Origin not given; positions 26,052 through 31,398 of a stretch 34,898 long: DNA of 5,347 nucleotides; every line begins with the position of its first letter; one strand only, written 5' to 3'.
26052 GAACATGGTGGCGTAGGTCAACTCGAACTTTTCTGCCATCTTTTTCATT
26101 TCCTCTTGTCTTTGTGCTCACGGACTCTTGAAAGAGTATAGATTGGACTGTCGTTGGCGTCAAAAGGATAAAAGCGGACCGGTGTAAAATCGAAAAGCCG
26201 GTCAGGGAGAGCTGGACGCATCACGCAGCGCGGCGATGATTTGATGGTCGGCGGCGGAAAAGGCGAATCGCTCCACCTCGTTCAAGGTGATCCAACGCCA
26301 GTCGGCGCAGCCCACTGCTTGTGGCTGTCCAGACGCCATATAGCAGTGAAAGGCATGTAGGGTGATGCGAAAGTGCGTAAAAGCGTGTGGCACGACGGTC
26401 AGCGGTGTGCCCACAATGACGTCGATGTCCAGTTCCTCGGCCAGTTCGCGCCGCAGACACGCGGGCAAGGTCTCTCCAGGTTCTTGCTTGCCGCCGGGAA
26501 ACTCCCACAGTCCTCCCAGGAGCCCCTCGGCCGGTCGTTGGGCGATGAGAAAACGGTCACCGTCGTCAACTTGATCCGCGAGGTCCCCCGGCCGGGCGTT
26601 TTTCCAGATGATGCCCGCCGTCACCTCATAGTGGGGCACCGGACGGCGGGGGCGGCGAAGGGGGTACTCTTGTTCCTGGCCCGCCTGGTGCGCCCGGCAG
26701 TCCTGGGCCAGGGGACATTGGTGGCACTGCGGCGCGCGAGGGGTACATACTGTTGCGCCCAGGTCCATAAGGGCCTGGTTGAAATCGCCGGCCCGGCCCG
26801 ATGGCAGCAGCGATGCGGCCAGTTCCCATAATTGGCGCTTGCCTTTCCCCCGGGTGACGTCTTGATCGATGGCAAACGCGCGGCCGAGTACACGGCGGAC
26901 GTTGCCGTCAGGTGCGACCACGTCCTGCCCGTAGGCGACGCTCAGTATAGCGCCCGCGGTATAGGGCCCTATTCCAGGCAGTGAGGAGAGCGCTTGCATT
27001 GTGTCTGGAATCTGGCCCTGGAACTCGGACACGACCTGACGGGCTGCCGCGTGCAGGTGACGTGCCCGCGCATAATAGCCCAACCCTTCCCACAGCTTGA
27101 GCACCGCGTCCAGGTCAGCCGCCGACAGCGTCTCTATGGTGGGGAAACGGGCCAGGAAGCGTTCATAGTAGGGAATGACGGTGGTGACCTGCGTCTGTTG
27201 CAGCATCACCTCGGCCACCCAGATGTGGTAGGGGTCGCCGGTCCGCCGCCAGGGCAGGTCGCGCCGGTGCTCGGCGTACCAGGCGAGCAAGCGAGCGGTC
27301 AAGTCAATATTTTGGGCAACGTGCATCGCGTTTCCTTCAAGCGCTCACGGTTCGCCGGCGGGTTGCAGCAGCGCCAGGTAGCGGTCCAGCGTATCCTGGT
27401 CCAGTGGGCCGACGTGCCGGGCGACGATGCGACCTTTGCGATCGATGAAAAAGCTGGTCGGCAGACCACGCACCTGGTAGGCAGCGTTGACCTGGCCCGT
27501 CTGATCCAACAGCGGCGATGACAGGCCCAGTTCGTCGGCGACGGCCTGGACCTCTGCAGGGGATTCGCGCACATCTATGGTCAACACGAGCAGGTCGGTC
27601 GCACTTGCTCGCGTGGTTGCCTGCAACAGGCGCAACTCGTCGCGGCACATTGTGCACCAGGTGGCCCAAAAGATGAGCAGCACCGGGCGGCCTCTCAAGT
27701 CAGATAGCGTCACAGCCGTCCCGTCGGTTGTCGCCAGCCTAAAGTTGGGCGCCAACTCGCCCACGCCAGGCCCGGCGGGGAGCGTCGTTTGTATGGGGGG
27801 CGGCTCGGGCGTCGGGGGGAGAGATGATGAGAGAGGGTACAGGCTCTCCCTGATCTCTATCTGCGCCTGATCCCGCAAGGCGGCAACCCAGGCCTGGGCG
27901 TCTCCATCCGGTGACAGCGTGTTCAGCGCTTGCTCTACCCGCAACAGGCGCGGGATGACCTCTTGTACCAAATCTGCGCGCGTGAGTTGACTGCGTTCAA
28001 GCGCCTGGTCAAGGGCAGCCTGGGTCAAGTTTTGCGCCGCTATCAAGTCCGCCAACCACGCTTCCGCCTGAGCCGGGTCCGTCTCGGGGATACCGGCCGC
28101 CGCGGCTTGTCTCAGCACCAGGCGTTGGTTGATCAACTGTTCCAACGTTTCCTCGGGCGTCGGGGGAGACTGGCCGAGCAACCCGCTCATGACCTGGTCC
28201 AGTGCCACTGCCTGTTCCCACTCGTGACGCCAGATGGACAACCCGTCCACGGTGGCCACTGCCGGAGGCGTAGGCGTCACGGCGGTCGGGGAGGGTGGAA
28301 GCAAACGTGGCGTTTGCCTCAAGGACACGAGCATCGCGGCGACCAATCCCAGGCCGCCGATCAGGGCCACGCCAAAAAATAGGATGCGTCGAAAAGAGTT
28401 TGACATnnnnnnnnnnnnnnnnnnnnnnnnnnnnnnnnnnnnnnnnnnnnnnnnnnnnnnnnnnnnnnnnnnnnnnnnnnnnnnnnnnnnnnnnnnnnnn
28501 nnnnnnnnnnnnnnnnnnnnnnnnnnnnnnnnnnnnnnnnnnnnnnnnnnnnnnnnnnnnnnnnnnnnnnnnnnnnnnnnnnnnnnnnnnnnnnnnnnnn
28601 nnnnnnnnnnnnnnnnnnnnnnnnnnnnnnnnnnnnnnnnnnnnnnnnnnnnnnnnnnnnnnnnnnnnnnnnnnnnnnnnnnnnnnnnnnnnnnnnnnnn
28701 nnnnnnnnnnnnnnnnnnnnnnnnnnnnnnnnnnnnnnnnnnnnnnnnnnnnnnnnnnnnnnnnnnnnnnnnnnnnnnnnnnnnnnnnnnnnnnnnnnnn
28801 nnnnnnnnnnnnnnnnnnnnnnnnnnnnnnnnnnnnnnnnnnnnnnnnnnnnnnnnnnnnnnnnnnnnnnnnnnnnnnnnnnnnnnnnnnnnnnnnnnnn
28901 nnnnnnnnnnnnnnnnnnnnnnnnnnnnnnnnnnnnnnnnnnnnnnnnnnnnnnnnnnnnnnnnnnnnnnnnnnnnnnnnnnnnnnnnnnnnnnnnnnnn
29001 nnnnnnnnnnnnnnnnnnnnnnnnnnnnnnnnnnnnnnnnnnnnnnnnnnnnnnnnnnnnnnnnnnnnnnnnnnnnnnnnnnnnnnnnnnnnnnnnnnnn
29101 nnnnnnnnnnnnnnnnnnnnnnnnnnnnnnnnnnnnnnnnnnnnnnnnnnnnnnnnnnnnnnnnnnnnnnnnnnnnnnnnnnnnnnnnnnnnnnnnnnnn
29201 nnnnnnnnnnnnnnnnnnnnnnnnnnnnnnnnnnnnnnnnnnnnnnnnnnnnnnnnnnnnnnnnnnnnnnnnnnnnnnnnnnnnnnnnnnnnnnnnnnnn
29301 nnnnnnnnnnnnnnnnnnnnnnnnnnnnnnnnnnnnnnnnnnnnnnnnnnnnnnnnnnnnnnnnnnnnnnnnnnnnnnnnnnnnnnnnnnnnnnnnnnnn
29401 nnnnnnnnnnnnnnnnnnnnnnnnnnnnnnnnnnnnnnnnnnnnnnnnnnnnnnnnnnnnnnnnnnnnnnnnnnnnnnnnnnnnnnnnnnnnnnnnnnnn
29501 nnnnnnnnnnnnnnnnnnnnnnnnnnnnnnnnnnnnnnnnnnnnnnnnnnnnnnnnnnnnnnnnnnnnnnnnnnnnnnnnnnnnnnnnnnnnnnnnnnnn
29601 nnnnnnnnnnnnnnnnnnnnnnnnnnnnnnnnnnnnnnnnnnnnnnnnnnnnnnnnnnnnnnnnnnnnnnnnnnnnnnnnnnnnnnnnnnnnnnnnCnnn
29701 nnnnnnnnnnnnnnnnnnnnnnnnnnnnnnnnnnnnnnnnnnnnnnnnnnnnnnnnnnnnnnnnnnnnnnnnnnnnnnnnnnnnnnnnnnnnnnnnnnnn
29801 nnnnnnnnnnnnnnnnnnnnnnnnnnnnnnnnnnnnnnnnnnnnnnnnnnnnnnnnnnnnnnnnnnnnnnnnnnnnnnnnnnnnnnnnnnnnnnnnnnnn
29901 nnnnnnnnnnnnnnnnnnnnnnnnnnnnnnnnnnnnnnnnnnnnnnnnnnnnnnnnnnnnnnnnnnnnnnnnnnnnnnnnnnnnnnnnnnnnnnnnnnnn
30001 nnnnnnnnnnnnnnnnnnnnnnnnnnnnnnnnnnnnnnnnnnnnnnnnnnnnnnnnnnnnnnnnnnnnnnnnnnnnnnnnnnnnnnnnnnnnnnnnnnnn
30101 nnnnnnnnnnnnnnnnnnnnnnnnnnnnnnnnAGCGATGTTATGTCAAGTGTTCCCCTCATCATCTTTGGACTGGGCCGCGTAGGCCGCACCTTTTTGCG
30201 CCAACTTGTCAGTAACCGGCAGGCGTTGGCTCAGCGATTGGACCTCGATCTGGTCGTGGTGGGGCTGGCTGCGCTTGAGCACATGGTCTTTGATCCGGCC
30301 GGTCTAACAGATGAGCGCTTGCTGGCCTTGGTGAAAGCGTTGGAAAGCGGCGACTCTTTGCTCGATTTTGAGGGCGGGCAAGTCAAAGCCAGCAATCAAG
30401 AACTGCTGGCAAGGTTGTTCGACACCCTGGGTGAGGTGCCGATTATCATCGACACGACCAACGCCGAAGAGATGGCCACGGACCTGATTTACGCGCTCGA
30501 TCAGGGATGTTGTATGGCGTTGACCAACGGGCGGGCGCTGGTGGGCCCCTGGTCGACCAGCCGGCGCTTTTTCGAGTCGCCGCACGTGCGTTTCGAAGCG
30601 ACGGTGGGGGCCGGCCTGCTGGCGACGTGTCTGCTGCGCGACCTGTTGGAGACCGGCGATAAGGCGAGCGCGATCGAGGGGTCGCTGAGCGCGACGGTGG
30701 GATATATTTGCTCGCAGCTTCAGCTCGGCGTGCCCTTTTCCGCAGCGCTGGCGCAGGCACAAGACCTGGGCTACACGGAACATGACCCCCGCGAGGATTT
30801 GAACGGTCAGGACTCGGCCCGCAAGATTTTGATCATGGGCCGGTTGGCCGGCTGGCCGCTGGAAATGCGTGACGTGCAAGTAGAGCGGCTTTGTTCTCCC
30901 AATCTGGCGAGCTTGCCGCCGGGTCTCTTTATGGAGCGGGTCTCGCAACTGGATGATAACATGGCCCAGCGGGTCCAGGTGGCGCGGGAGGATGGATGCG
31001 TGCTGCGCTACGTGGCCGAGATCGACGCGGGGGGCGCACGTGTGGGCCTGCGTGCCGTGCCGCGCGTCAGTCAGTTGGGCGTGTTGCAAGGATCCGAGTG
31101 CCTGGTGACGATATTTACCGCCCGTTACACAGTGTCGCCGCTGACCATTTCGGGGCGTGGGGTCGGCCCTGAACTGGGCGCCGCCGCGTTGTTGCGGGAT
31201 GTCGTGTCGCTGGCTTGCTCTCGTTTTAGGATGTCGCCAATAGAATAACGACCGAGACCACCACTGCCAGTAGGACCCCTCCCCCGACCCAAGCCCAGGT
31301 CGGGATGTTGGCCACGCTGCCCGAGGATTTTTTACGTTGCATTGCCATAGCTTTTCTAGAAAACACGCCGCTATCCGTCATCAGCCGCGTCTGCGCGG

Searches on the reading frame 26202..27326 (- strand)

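Call 29: search_protein_families(library=pfam, proteins=[window:26202-27326:-], max_evalue=0.0001)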
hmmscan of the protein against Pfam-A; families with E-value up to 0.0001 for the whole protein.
window:26202-27326:- (374 aa): 5 families
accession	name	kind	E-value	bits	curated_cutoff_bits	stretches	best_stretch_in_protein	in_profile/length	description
PF14815.12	NUDIX_4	-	2e-30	105.3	35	1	255-365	8-112/113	NUDIX domain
PF00730.31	HhH-GPD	-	3.9e-22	79.1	26.2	1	37-170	1-106/108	HhH-GPD superfamily base excision DNA repair protein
PF00293.34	NUDIX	-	4.3e-15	56.3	21.1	1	254-365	12-132/134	NUDIX domain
PF00633.29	HHH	-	6e-09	35.7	24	1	101-129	1-29/30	Helix-hairpin-helix motif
PF10576.14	EndIII_4Fe-2S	-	6.2e-05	23.6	20.5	0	194-210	1-17/17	Iron-sulfur binding domain of endonuclease III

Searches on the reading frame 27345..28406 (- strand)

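Call 29: search_protein_families(library=pfam, proteins=[window:27345-28406:-], max_evalue=0.0001)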
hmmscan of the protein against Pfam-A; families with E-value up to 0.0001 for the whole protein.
window:27345-28406:- (353 aa): 6 families
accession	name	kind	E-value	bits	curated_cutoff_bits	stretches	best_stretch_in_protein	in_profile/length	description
PF00578.27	AhpC-TSA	-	1.2e-21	77.4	26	1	215-329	1-123/124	AhpC/TSA family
PF08534.16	Redoxin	-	3.2e-20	72.9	26.6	1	215-343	2-144/148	Redoxin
PF13098.12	Thioredoxin_2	-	4.2e-08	33.9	27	1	238-344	4-104/104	Thioredoxin-like domain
PF00085.26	Thioredoxin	-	1.1e-07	32.2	23.5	0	240-287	19-66/103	Thioredoxin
PF13624.11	SurA_N_3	-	4.2e-05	23.9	27.2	1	48-150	39-152/162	SurA-like N-terminal domain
PF13905.12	Thioredoxin_8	-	4.7e-05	24.1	27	0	239-327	1-94/94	Thioredoxin-like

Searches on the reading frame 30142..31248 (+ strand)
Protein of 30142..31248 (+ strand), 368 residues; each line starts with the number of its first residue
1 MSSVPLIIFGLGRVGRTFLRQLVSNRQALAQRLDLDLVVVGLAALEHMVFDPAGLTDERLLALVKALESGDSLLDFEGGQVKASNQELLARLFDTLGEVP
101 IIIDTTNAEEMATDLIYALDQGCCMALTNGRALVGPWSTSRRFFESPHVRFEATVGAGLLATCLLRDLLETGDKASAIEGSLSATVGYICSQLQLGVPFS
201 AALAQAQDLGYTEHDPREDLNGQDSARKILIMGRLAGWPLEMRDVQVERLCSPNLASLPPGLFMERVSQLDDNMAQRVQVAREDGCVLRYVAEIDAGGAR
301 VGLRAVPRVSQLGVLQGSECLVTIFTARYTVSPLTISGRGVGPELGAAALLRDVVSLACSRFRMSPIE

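Call 30: search_protein_families(library=pfam, proteins=[window:30142-31248:+], max_evalue=0.0001)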
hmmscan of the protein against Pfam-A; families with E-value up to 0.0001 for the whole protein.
window:30142-31248:+ (368 aa): 1 family
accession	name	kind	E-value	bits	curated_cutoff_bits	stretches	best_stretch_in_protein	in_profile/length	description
PF00742.24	Homoserine_dh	-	1.1e-37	130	22.9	1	167-355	7-173/173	Homoserine dehydrogenase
